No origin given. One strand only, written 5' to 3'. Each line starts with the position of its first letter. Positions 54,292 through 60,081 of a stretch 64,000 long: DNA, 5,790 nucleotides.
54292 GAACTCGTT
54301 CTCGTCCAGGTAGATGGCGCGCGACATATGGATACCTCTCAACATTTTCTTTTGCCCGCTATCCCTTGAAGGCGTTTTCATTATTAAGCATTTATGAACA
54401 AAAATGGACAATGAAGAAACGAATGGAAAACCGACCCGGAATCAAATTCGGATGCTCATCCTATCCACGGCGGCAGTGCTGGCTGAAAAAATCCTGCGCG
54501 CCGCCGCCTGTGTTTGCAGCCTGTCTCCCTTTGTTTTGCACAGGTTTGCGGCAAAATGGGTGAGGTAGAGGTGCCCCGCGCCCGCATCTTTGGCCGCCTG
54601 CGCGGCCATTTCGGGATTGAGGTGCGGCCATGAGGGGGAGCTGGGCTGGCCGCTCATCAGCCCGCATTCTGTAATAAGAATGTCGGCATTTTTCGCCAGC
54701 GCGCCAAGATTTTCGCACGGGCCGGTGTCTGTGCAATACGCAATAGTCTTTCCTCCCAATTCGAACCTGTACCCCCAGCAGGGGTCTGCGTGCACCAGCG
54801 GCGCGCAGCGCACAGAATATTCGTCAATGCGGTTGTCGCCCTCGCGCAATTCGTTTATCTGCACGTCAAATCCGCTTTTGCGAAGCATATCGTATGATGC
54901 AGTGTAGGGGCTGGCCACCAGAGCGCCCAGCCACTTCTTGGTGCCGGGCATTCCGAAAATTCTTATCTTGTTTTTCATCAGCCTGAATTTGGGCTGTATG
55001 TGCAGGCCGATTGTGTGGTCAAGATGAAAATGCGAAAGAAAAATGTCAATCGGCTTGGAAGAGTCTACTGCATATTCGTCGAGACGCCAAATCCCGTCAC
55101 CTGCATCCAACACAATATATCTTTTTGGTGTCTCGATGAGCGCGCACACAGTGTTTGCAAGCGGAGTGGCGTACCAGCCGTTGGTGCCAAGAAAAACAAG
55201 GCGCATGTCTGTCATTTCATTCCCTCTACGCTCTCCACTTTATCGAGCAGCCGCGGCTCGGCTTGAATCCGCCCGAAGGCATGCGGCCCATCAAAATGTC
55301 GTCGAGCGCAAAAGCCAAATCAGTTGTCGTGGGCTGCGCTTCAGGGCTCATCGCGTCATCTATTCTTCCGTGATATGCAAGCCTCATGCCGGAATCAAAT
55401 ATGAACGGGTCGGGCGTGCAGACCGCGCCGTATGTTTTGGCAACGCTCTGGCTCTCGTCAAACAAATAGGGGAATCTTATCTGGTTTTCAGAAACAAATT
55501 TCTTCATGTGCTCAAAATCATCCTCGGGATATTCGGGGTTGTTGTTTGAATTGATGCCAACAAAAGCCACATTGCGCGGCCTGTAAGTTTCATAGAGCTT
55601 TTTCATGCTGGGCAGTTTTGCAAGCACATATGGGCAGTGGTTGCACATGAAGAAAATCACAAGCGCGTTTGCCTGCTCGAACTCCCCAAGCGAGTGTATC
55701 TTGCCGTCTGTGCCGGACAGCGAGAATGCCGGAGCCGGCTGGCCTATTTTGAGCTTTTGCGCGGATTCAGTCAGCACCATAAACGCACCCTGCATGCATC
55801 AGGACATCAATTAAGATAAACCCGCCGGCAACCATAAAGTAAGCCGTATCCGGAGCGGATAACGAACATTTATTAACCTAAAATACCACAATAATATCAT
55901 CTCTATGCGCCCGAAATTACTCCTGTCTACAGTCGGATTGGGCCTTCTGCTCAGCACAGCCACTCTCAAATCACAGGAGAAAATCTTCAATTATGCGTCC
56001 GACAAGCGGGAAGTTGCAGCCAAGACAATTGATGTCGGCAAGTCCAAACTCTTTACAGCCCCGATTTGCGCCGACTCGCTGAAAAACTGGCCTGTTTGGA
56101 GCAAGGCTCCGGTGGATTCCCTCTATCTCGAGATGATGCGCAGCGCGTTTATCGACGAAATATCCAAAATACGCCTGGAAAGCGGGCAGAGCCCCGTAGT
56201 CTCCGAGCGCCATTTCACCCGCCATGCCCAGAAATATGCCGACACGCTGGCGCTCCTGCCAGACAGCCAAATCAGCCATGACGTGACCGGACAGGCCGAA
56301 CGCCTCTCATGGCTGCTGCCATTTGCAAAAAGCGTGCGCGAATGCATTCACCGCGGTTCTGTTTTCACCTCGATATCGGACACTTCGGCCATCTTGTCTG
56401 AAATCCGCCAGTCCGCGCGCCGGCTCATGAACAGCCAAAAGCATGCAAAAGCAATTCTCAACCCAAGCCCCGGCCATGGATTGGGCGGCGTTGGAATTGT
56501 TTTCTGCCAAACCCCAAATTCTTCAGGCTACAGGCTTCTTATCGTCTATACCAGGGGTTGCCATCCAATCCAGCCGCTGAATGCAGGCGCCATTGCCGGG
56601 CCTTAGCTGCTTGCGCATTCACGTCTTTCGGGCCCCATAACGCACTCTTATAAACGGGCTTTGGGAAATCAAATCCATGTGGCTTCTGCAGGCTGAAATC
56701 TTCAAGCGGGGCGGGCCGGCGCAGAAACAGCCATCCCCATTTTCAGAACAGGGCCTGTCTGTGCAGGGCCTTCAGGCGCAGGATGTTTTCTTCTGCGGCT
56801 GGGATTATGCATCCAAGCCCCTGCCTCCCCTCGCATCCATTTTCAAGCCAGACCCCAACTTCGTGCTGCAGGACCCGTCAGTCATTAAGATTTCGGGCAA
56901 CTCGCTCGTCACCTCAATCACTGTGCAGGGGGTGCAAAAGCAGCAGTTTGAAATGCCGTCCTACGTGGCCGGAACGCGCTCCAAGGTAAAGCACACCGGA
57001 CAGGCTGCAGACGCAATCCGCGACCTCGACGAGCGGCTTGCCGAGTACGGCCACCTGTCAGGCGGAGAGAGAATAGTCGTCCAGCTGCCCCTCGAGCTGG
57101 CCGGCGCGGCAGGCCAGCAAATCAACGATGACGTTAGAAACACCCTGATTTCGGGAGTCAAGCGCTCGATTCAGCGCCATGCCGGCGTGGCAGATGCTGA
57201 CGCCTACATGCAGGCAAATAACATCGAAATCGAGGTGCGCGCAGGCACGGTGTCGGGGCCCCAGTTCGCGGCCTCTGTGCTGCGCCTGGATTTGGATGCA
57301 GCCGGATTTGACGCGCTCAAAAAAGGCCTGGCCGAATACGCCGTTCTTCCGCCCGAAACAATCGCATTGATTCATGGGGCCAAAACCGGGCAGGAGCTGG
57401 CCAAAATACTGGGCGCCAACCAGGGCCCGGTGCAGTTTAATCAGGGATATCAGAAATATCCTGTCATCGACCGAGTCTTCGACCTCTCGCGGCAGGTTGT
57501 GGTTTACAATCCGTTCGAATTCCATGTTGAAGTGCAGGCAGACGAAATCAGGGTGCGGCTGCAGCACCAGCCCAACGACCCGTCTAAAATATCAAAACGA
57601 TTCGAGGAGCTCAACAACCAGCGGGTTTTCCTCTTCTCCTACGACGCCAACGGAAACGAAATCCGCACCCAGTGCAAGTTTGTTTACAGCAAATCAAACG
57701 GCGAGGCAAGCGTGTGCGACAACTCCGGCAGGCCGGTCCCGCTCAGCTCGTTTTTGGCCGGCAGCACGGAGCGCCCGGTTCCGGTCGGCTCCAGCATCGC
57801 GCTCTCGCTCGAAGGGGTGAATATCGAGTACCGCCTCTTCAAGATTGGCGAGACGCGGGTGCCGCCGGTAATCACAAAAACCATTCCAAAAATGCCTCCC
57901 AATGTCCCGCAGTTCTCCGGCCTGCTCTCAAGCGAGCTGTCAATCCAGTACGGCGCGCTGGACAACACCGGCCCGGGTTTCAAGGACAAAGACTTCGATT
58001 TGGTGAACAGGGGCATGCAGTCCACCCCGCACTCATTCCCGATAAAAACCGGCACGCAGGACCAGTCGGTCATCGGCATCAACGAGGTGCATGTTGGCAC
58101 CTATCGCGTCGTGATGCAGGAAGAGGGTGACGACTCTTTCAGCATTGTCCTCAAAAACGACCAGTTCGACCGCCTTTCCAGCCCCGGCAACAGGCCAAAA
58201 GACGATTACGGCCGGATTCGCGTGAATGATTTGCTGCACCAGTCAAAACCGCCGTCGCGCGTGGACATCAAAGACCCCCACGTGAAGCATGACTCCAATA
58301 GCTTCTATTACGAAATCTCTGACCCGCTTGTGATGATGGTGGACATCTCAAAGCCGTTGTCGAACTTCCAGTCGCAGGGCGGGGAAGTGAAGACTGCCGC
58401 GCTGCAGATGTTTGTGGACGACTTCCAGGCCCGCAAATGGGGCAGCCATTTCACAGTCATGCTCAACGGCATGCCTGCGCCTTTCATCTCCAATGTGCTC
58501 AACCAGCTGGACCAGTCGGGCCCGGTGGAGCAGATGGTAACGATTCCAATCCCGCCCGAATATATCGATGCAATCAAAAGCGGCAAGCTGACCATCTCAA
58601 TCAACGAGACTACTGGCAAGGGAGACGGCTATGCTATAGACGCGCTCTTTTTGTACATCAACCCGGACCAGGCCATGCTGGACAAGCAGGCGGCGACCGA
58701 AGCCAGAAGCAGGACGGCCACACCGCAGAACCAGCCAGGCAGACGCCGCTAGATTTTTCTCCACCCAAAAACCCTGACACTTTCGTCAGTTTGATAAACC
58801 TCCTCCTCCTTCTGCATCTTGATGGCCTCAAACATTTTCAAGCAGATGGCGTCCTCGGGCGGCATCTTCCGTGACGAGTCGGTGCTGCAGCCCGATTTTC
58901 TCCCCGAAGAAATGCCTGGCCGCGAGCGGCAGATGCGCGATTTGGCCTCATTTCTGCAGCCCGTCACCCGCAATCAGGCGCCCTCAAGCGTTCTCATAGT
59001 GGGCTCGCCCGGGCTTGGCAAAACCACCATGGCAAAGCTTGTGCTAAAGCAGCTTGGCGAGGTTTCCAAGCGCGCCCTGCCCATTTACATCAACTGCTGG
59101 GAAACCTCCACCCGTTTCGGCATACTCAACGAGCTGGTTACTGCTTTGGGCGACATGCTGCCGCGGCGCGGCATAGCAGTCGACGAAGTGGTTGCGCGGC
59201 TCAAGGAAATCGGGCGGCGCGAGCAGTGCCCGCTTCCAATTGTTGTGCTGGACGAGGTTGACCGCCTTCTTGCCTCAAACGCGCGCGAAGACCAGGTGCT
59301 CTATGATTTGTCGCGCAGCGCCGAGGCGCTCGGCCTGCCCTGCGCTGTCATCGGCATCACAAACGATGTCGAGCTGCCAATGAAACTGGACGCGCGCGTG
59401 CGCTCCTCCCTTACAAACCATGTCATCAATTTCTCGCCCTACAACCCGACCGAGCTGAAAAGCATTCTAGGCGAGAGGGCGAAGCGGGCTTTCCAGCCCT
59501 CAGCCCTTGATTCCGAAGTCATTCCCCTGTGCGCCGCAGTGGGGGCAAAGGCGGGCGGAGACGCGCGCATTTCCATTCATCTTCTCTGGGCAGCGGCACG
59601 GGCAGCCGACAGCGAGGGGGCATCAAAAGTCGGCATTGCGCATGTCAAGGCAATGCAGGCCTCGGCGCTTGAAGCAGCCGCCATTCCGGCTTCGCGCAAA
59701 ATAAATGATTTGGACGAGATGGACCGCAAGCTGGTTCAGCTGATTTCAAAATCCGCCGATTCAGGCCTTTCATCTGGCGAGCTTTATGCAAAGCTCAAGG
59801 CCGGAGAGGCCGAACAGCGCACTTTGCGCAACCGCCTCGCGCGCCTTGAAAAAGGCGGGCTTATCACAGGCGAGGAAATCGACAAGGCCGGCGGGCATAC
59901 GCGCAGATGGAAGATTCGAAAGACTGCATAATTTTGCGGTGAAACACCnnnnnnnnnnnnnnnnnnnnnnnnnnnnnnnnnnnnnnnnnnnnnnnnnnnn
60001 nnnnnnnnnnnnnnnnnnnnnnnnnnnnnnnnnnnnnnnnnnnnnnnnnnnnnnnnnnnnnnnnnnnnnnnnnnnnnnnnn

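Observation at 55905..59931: Second orc1/cdc6 preceded by a 691-aa orphan protein and a secreted CAP-domain protein; possible integrated-element or secondary-origin module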

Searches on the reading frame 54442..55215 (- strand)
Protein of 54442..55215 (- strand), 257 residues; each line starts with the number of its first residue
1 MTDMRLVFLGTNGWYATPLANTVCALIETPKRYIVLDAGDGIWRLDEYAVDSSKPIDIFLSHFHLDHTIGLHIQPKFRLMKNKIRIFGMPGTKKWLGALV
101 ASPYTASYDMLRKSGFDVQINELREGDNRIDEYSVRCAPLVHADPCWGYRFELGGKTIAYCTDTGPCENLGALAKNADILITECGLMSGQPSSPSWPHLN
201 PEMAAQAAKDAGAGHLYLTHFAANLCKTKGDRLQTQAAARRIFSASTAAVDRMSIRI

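Call 3: search_protein_families(library=pfam, proteins=[window:54442-55215:-], max_evalue=0.01)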
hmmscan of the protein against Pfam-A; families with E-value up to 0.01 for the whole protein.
window:54442-55215:- (257 aa): 2 families
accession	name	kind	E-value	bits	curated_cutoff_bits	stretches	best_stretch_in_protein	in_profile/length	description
PF12706.13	Lactamase_B_2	-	6.1e-22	78.7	27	1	33-221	2-200/200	Beta-lactamase superfamily domain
PF00753.33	Lactamase_B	-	2.8e-05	24.6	22.7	1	21-72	5-61/196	Metallo-beta-lactamase superfamily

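Call 4: search_protein_families(library=ncbifam, proteins=[window:54442-55215:-], max_evalue=0.01)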
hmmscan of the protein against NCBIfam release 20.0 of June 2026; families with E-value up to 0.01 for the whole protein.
window:54442-55215:- (257 aa): 11 families
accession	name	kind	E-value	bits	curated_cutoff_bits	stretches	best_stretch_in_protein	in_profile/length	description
TIGR02651.1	RNase_Z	equivalog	1.7e-33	116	292.95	2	155-257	201-302/302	ribonuclease Z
NF000801.0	PRK00055.1-3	equivalog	1.4e-32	113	252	2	4-153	2-154/307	ribonuclease Z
NF041851.1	cyc_nuc_deg_phdiest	equivalog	1.8e-24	86.5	400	1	4-223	1-223/253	cyclic nucleotide-degrading phosphodiesterase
NF000800.0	PRK00055.1-1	equivalog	1.2e-18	67.1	398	2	154-255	203-303/305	ribonuclease Z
NF000805.0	PRK00055.2-3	equivalog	3.4e-16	59.4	416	2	155-251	200-294/307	ribonuclease Z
NF041257.1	GntH_guanitoxin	equivalog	1.4e-14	53.7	333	1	3-185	12-217/374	guanitoxin biosynthesis MBL fold metallo-hydrolase GntH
NF000804.0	PRK00055.2-1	equivalog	2.8e-14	52.9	402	2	155-253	200-295/306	ribonuclease Z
TIGR02649.1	true_RNase_BN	exception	5.5e-14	51.9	563.7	2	154-251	202-298/304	ribonuclease BN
NF002558.0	PRK02126.1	subfamily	1.6e-11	43.8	315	2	30-96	26-90/345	ribonuclease Z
TIGR03307.1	PhnP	equivalog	3.5e-11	42.9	272.25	1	22-225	37-225/249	phosphonate metabolism protein PhnP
NF000806.0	PRK00055.2-4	equivalog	4.9e-10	39.1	363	1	9-239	7-259/280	ribonuclease Z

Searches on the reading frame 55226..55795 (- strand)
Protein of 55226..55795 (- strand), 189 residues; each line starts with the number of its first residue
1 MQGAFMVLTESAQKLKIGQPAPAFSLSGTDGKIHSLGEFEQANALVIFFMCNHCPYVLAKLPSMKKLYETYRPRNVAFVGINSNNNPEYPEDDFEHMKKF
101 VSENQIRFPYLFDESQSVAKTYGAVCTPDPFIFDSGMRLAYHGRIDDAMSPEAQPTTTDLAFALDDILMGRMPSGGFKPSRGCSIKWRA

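Call 3: search_protein_families(library=pfam, proteins=[window:55226-55795:-], max_evalue=0.01)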
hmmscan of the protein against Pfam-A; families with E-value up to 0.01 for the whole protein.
window:55226-55795:- (189 aa): 4 families
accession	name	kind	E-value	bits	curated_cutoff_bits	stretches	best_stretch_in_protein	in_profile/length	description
PF00578.27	AhpC-TSA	-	1.7e-23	83.3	26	1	17-141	1-123/124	AhpC/TSA family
PF08534.16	Redoxin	-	1.5e-21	77.2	26.6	1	17-141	2-130/148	Redoxin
PF13905.12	Thioredoxin_8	-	4e-06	27.5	27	1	45-138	4-93/94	Thioredoxin-like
PF00837.23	T4_deiodinase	-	0.0022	17.8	27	1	11-77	69-136/237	Iodothyronine deiodinase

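Call 4: search_protein_families(library=ncbifam, proteins=[window:55226-55795:-], max_evalue=0.01)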
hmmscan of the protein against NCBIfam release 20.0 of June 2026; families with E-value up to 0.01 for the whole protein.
window:55226-55795:- (189 aa): 5 families
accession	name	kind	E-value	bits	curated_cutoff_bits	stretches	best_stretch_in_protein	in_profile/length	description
NF002854.0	PRK03147.1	subfamily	1.1e-13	51.4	170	1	9-135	30-148/176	thiol-disulfide oxidoreductase ResA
NF041202.1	StoA_CxxC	exception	5.5e-09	36.1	210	1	23-134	35-139/163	endospore biogenesis thiol-disulfide oxidoreductase StoA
NF006960.0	PRK09437.1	equivalog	8.6e-09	35.5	140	1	13-124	2-105/156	thioredoxin-dependent thiol peroxidase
NF009668.0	PRK13189.1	equivalog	2.3e-06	27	211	1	10-125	5-118/224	peroxiredoxin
NF041054.1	WAxxUGC_long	equivalog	0.0037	16.6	300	1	20-130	83-185/354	ResA-like WAxxUGC motif-containing protein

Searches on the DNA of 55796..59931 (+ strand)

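Call 83: search_dna_similar(query=window:55796-59931:+, collection=plasmids, mode=distant, max_rows=5)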
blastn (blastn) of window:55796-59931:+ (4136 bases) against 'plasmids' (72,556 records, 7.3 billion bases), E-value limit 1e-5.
No match.

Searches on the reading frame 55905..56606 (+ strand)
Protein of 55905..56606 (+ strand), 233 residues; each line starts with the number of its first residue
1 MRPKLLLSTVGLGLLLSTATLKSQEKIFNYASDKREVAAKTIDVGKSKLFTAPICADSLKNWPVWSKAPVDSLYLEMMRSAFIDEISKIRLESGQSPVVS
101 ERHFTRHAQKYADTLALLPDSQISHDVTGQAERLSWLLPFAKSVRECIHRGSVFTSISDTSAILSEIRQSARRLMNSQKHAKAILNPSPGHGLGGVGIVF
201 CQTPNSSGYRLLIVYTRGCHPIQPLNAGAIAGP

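Call 3: search_protein_families(library=pfam, proteins=[window:55905-56606:+], max_evalue=0.01)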
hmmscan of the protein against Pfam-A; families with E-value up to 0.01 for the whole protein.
window:55905-56606:+ (233 aa): 0 families

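Call 4: search_protein_families(library=ncbifam, proteins=[window:55905-56606:+], max_evalue=0.01)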
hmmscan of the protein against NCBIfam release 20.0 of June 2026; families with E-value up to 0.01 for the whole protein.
window:55905-56606:+ (233 aa): 0 families

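Call 6: search_protein_families(library=pfam, proteins=[window:55905-56606:+], max_evalue=10)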
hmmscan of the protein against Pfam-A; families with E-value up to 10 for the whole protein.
window:55905-56606:+ (233 aa): 0 families

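Call 11: find_homologous_proteins(query=window:55905-56606:+, max_evalue=0.001)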
Query window:55905-56606:+ (233 aa): 1 proteins with E <= 0.001 among 645 candidates.
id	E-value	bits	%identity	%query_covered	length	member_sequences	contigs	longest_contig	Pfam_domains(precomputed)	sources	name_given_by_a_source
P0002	5.5e-150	515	100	100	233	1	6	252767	-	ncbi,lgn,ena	-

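Call 32: search_solved_structures(query=window:55905-56606:+, max_evalue=10, show_alignments=3)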
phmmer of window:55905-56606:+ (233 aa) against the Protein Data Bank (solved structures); distinct sequences matched with E-value up to 10: 0.

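Call 48: search_protein_families(library=phrogs, proteins=[window:55905-56606:+], max_evalue=0.01)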
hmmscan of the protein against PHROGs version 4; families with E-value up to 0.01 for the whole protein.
window:55905-56606:+ (233 aa): 0 families

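Call 49: search_protein_families(library=padloc, proteins=[window:55905-56606:+], max_evalue=0.01)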
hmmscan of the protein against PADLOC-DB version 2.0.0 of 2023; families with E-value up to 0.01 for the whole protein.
window:55905-56606:+ (233 aa): 1 family
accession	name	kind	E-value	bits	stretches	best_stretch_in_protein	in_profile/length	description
PDLC00776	Cyclase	-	0.0053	14.2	1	58-89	171-202/287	oligonucleotide-cyclase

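Call 62: find_homologous_proteins(query=A2, max_evalue=10)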
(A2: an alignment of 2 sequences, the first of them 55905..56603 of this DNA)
Query A2 (2 sequences) (233 aa, profile of the alignment): 2 proteins with E <= 10 among 6255 candidates.
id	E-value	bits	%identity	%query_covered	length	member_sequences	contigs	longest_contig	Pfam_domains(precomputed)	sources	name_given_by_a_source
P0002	2.2e-114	400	100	100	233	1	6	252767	-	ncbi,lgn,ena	-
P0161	3.1e-29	120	36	18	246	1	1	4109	-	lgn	-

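Call 63: find_encoding_contigs(protein=P0161, flank=5000, max_places=4)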
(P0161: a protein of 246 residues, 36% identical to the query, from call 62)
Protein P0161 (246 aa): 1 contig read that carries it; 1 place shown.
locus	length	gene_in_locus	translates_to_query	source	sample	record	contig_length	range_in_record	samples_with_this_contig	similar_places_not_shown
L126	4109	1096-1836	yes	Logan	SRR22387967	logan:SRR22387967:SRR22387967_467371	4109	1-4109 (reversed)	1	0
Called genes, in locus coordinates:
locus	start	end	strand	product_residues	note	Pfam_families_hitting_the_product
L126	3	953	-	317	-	?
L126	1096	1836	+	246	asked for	-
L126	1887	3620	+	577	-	-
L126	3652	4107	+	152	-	?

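Call 68: search_solved_structures(query=A3, max_evalue=10, show_alignments=3)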
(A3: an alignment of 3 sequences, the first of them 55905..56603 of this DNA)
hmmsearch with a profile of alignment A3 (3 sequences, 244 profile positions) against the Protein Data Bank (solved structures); distinct sequences matched with E-value up to 10: 0.

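Call 69: search_protein_families(library=pfam, proteins=[P0161, L126:1887-3617:+], max_evalue=10)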
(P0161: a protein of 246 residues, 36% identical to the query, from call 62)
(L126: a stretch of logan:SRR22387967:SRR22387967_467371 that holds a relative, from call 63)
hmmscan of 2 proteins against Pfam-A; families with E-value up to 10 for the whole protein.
P0161 (246 aa): 1 family
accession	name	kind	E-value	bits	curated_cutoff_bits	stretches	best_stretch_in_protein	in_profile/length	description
PF00188.32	CAP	-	0.044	15.1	21.1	1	86-159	6-78/117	Cysteine-rich secretory protein family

L126:1887-3617:+ (577 aa): 1 family
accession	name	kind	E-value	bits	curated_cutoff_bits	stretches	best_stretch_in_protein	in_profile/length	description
PF20633.2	CoV_NSP13_stalk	-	1.8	9.5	27.7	0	412-442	12-42/48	Coronavirus Nonstructural protein 13, stalk domain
